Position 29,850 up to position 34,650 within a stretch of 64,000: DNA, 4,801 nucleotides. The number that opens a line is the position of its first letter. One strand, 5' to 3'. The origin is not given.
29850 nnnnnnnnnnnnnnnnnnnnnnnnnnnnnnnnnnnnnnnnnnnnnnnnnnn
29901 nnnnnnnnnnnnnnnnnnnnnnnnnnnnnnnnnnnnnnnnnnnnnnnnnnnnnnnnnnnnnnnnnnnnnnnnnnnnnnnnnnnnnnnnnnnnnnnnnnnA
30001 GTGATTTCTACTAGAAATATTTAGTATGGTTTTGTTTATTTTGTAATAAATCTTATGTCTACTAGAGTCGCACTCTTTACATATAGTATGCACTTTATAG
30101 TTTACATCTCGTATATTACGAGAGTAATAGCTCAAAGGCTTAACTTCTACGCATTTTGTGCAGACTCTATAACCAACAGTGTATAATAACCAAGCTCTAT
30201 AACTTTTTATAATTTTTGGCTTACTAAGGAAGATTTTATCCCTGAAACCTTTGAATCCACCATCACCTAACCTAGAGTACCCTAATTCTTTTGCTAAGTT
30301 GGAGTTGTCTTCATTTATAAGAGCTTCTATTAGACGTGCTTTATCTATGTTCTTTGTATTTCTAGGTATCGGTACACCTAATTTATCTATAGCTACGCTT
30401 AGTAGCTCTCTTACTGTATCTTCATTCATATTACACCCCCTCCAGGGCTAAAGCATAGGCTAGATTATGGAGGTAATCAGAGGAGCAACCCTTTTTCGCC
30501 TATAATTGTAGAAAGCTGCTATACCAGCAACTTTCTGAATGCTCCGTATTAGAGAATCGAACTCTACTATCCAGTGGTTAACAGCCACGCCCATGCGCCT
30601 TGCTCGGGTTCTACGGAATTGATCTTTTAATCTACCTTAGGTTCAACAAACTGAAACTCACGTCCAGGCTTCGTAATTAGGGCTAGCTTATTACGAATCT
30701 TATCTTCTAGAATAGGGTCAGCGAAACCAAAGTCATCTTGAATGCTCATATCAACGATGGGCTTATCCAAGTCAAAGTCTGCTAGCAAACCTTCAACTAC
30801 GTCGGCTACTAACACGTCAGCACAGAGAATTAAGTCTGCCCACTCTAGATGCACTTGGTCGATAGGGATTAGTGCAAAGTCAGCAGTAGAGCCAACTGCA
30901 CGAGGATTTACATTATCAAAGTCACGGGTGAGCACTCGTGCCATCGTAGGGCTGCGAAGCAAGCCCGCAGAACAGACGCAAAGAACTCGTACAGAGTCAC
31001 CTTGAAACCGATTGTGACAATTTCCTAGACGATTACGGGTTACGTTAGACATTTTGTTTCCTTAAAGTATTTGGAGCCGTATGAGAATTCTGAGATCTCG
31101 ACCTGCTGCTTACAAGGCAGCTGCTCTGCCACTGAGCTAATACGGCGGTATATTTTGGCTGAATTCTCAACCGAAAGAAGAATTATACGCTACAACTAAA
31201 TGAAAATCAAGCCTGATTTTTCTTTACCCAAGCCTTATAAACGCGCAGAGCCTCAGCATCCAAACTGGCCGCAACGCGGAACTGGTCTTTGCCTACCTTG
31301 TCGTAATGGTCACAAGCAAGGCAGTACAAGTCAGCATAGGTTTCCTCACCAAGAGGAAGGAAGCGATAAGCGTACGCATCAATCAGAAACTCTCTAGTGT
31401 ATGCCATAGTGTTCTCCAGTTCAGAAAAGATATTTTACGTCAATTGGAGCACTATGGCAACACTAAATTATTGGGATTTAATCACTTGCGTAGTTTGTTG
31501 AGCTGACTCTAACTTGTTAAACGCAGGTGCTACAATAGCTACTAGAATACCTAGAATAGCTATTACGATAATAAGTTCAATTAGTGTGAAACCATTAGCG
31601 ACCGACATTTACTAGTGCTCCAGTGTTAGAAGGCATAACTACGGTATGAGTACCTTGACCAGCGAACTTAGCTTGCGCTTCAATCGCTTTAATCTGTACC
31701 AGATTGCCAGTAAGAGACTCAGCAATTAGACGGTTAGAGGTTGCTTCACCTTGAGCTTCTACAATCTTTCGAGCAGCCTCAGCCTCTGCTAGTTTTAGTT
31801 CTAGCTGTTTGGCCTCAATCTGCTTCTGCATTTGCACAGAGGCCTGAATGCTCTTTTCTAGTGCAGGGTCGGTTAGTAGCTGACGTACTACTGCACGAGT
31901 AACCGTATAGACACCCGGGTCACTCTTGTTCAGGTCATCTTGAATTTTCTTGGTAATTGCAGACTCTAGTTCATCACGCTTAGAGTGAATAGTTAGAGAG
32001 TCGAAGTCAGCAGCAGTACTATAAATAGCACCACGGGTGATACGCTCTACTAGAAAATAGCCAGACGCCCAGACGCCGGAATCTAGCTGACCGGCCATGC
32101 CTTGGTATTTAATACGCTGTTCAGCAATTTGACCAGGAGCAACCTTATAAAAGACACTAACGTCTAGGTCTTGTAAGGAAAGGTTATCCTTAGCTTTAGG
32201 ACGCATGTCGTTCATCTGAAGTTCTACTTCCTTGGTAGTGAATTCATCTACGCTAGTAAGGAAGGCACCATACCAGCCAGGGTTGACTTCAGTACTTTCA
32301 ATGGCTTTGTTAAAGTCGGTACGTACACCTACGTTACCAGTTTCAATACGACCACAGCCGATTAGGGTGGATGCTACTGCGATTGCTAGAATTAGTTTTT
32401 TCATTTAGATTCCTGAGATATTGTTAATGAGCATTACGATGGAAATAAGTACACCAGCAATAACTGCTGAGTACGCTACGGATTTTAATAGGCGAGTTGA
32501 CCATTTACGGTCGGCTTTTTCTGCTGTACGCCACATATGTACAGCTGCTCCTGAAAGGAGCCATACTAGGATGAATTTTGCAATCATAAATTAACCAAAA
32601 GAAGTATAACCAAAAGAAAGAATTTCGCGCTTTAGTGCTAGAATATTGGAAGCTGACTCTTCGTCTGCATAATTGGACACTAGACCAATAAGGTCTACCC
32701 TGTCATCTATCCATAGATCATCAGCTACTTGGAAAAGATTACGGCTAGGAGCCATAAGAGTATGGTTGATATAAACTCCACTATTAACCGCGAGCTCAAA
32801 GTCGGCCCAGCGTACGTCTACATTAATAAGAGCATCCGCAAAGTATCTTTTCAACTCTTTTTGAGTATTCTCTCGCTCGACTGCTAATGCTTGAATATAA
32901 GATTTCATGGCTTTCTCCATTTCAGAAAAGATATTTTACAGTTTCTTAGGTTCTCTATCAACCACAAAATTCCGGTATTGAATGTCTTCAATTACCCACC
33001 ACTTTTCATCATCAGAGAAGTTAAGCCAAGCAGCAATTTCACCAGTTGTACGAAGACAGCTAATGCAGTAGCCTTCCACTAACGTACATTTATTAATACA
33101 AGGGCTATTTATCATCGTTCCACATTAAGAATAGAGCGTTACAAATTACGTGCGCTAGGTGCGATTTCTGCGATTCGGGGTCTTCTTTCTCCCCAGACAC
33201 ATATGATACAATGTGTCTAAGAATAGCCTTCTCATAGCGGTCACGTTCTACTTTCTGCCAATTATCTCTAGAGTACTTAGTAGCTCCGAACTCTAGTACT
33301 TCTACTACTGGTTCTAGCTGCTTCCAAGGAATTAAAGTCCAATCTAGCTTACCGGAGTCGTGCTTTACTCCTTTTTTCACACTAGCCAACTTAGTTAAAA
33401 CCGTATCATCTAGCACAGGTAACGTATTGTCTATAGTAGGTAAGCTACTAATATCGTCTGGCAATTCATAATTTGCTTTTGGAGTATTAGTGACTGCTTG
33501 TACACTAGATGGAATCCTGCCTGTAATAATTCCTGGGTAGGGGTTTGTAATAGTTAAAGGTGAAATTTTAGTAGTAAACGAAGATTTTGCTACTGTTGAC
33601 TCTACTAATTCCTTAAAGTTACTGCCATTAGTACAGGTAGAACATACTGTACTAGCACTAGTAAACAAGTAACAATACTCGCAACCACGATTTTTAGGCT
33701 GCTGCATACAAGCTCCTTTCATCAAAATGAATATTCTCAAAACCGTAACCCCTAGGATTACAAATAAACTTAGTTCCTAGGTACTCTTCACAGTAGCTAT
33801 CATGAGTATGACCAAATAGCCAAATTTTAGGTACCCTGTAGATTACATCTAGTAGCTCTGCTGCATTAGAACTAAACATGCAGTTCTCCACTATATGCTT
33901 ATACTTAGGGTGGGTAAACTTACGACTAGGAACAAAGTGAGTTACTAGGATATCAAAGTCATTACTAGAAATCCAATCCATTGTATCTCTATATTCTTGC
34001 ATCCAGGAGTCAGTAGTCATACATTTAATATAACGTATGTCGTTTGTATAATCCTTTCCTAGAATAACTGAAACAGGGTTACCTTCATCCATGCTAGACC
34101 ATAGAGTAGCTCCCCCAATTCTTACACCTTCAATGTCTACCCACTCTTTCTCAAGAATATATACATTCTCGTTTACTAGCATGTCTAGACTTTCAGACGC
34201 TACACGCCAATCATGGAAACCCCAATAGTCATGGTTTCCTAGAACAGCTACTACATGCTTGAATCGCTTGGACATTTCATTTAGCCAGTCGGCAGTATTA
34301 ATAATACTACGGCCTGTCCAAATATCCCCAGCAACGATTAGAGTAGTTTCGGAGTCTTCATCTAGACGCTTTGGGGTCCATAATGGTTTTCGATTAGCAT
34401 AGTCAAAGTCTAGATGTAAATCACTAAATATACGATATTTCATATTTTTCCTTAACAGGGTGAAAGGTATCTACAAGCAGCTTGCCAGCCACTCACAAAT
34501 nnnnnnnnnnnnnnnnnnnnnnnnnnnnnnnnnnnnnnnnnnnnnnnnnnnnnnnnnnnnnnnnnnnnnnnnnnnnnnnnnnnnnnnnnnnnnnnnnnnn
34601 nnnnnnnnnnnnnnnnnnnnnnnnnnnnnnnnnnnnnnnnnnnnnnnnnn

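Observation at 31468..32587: Prepilin-like peptide, SPFH lipoprotein and small membrane protein trio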

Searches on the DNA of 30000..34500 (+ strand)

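Call 5: search_dna_similar(query=window:30000-34500:+, collection=phages, mode=near, max_rows=30)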
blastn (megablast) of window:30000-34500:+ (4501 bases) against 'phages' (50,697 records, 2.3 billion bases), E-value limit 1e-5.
No match.

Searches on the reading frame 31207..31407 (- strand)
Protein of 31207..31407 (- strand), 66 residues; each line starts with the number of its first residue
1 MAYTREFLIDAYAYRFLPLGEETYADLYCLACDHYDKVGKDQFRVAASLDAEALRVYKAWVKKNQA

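Call 3: search_protein_families(library=pfam, proteins=[window:31207-31407:-], max_evalue=0.1)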
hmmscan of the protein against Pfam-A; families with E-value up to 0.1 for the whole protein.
window:31207-31407:- (66 aa): 0 families

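Call 4: search_protein_families(library=phrogs, proteins=[window:31207-31407:-], max_evalue=0.1)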
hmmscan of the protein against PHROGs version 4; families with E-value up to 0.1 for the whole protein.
window:31207-31407:- (66 aa): 1 family
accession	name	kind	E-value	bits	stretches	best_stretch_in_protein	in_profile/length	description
phrog_1311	-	unknown function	0.0036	18.1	1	24-52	3-31/51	-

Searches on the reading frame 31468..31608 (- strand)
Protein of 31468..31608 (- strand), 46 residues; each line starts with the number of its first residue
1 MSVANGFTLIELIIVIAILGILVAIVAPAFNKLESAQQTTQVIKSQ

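Call 3: search_protein_families(library=pfam, proteins=[window:31468-31608:-], max_evalue=0.1)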
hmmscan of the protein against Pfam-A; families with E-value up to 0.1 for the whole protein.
window:31468-31608:- (46 aa): 2 families
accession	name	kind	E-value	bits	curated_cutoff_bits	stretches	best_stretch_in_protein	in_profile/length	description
PF07963.17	N_methyl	-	2.4e-08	33.6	21.2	1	1-26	1-26/27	Prokaryotic N-terminal methylation motif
PF03579.19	SHP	-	0.0014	18.6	27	1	7-35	18-46/65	Small hydrophobic protein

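Call 4: search_protein_families(library=phrogs, proteins=[window:31468-31608:-], max_evalue=0.1)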
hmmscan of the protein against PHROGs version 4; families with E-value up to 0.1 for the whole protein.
window:31468-31608:- (46 aa): 6 families
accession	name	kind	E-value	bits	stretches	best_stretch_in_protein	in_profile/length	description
phrog_13280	-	unknown function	5e-10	40.1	1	5-41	4-41/67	-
phrog_11596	-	unknown function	3.9e-09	37.6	1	1-39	2-40/187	-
phrog_27437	-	unknown function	1.5e-08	35.9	1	1-40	4-43/140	-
phrog_11263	-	unknown function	2.9e-08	34.4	1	5-34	2-31/72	-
phrog_3433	-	moron, auxiliary metabolic gene and host takeover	2.3e-07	32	1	4-34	19-49/127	pilin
phrog_10597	-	unknown function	4.9e-07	30.6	1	4-27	4-27/59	-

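Call 10: search_dna_similar(query=window:31468-31608:-, collection=phages, mode=protein, max_rows=40, max_evalue=10)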
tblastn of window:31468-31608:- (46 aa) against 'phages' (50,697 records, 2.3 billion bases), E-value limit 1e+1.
No match.

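Call 12: find_homologous_proteins(query=window:31468-31608:-, max_evalue=0.001)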
Query window:31468-31608:- (46 aa): 1 proteins with E <= 0.001 among 17 candidates.
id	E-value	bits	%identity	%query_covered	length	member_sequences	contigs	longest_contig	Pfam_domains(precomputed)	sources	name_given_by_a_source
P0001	1.3e-18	81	100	100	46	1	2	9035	PF07963.18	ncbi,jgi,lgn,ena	jgi:prepilin-type N-terminal cleavage/methylation domain-containing protein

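Call 14: find_encoding_contigs(protein=P0001, flank=5000, max_places=6)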
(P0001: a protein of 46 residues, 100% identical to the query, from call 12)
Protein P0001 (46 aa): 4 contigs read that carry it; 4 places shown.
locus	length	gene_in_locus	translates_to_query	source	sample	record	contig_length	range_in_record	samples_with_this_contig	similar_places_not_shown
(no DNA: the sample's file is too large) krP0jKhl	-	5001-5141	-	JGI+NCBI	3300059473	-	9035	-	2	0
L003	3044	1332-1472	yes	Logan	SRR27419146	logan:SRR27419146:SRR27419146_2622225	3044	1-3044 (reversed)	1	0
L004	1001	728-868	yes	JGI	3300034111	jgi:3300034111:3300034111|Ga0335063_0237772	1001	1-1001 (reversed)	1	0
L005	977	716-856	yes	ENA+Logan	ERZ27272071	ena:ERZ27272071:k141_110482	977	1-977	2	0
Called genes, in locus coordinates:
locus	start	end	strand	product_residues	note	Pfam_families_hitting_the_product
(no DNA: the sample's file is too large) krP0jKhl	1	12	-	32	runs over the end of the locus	-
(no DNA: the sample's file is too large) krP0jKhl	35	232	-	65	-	-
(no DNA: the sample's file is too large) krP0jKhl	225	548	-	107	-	-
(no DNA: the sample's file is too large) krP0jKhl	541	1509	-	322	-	PF09414:RNA_ligase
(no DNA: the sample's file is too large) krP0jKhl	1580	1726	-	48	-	-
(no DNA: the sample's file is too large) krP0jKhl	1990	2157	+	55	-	-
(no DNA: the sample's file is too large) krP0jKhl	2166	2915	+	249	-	PF00149:Metallophos, PF12850:Metallophos_2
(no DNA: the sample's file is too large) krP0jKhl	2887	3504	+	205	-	PF18909:dGTP_diPhyd_N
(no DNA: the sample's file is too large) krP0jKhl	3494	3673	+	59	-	PF06945:DUF1289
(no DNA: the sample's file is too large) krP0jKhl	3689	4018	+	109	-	-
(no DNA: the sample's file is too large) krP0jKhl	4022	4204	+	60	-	-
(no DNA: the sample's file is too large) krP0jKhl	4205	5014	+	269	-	PF01145:Band_7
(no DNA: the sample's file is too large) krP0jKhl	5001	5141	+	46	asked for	PF07963:N_methyl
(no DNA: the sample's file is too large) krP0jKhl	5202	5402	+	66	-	-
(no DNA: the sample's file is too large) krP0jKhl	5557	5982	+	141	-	-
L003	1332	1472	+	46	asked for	PF07963:N_methyl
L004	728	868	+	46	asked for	PF07963:N_methyl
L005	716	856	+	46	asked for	PF07963:N_methyl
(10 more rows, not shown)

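Call 28: search_protein_families(library=ncbifam, proteins=[window:31468-31608:-], max_evalue=0.1)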
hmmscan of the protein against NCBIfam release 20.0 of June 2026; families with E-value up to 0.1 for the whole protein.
window:31468-31608:- (46 aa): 17 families
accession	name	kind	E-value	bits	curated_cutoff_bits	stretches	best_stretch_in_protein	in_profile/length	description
TIGR02532.1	IV_pilin_GFxxxE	domain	8.1e-09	35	16.3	1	5-27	2-24/24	prepilin-type N-terminal cleavage/methylation domain-containing protein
TIGR01710.1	typeII_sec_gspG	equivalog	1.6e-08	34.6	88.85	1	5-40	1-37/134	type II secretion system major pseudopilin GspG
NF041775.1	typeIV_PilA_Myxo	equivalog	3.5e-08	33.7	400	1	5-37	11-43/214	type IV pilin protein PilA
TIGR01708.2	typeII_sec_gspH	equivalog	2.7e-07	30.8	80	1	5-40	2-37/169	type II secretion system minor pseudopilin GspH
NF007862.0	PRK10574.1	equivalog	4.2e-07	30.2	138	1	3-33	3-33/145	prepilin peptidase-dependent pilin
TIGR02596.1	TIGR02596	subfamily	2.5e-06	27.7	70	1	7-40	1-34/196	Verru_Chthon cassette protein D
NF040999.1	pilin_ComGC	equivalog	4.9e-06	26.6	75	1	5-36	2-33/84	competence type IV pilus major pilin ComGC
NF041013.1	T4P_ComGE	equivalog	2.6e-05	24.2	49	1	5-38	4-37/83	competence type IV pilus minor pilin ComGE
TIGR01711.1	gspJ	equivalog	0.00043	20.2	64.85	1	6-45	2-38/192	type II secretion system minor pseudopilin GspJ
NF040982.1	ComGD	equivalog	0.00047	20.6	70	1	5-41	2-38/139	competence type IV pilus minor pilin ComGD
NF041002.1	pilin_ComGF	equivalog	0.00073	19.8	80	1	5-42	2-39/139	competence type IV pilus minor pilin ComGF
NF007800.0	PRK10506.1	equivalog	0.0011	18.8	158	1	3-41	7-45/163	prepilin peptidase-dependent protein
TIGR02599.1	TIGR02599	subfamily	0.002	17.4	256.5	1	6-40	1-35/361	Verru_Chthon cassette protein C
NF038303.1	EPS_HpsB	equivalog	0.0033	17.4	150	1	5-30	3-28/211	hormogonium polysaccharide secretion pseudopilin HpsB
TIGR01707.1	gspI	equivalog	0.017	15.6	44.35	1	6-32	1-27/101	type II secretion system minor pseudopilin GspI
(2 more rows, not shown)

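Call 29: search_protein_families(library=padloc, proteins=[window:31468-31608:-], max_evalue=0.1)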
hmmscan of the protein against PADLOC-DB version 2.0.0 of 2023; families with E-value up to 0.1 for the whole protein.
window:31468-31608:- (46 aa): 0 families

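Call 101: search_protein_representatives(protein=window:31468-31608:-)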
Query: 46 residues. Proteins with E-value up to 0.001 (for the whole library): 1172; up to 1e-10: 1; up to 1e-30: 0. The best 150 are listed.
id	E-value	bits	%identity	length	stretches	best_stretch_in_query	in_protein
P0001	4.1e-19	81.0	100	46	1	1-46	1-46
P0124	1.4e-10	55.1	48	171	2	5-39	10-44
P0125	3.3e-10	54.0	55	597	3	6-39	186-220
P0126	8.8e-10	52.7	54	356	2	5-39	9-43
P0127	3.5e-09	50.9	58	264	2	3-33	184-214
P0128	3.9e-09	50.7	47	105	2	5-43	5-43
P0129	1.2e-08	49.2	47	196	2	5-37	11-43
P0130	1.9e-08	48.7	52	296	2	6-38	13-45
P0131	2.1e-08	48.6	54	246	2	5-32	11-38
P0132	2.5e-08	48.3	68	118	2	4-34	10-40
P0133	2.6e-08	48.3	48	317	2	4-41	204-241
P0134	2.8e-08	48.2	48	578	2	3-36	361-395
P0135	3.1e-08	48.0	44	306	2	5-41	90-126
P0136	3.2e-08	48.0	59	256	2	5-31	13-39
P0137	3.9e-08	47.7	54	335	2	5-33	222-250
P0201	3.4e-05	38.8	71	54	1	5-35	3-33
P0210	4.1e-05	38.5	52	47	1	2-41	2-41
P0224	5.8e-05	38.1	63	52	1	4-44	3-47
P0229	6.3e-05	38.0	58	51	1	5-42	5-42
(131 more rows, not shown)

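Call 102: find_encoding_contigs(protein=P0210, flank=2500, max_places=2)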
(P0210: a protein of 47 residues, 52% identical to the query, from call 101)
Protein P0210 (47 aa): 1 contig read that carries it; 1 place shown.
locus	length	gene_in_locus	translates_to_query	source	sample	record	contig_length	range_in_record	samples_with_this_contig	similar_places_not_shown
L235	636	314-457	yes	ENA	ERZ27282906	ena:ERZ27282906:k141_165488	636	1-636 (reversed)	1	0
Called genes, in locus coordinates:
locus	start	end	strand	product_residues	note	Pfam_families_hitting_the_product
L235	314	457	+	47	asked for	PF07963:N_methyl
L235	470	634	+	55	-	?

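Call 104: find_encoding_contigs(protein=P0224, flank=2500, max_places=2)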
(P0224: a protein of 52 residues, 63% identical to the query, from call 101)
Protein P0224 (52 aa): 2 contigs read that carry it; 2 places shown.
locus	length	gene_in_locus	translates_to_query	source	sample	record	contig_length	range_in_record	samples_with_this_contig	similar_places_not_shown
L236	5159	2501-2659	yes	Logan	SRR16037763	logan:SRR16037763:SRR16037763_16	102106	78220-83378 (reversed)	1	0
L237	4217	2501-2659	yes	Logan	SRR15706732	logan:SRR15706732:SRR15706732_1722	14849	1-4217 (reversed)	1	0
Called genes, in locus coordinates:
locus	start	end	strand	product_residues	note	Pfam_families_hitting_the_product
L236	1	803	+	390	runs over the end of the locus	PF21189:PHA02142, PF09414:RNA_ligase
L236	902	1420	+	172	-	-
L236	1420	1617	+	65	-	-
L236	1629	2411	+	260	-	PF01145:Band_7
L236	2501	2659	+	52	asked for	PF07963:N_methyl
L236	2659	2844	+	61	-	-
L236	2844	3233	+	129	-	-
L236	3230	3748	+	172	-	PF26211:Phage_phiTE_072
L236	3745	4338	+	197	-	PF00929:RNase_T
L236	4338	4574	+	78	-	-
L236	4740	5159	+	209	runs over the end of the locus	-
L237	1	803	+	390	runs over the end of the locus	PF21189:PHA02142, PF09414:RNA_ligase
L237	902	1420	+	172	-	-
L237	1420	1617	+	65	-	-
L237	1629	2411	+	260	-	PF01145:Band_7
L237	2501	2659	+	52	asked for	PF07963:N_methyl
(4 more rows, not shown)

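Call 105: find_encoding_contigs(protein=P0229, flank=2500, max_places=2)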
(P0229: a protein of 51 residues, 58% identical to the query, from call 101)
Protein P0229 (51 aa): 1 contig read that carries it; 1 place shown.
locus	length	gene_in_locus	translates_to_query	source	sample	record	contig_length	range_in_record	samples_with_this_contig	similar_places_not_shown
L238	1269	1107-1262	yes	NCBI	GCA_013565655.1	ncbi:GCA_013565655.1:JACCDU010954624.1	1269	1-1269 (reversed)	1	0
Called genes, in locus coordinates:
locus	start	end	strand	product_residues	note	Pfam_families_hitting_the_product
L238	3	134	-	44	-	?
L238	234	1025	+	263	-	PF01145:Band_7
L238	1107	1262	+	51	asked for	PF07963:N_methyl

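Call 106: find_encoding_contigs(protein=P0201, flank=2500, max_places=2)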
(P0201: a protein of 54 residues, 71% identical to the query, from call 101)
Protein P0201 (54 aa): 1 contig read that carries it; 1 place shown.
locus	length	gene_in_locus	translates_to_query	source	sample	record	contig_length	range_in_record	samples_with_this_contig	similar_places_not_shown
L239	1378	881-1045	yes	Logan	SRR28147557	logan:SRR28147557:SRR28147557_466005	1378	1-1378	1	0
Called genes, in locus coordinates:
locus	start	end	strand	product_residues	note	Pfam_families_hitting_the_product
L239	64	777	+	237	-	-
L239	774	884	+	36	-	-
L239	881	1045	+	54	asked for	PF07963:N_methyl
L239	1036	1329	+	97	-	-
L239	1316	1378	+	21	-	?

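Call 107: search_protein_families(library=pfam, proteins=[L239:64-777:+, L236:1420-1617:+, L236:1629-2411:+, L236:2659-2844:+], max_evalue=0.1)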
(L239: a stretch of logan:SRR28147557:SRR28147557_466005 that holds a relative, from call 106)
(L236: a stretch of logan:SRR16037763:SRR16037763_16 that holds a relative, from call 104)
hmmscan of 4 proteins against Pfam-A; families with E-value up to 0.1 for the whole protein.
L239:64-777:+ (237 aa): 0 families

L236:1420-1617:+ (65 aa): 0 families

L236:1629-2411:+ (260 aa): 1 family
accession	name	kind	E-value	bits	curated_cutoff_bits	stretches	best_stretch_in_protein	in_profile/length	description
PF01145.31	Band_7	-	2.1e-13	51.1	23.6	1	21-206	2-173/176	SPFH domain / Band 7 family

L236:2659-2844:+ (61 aa): 0 families
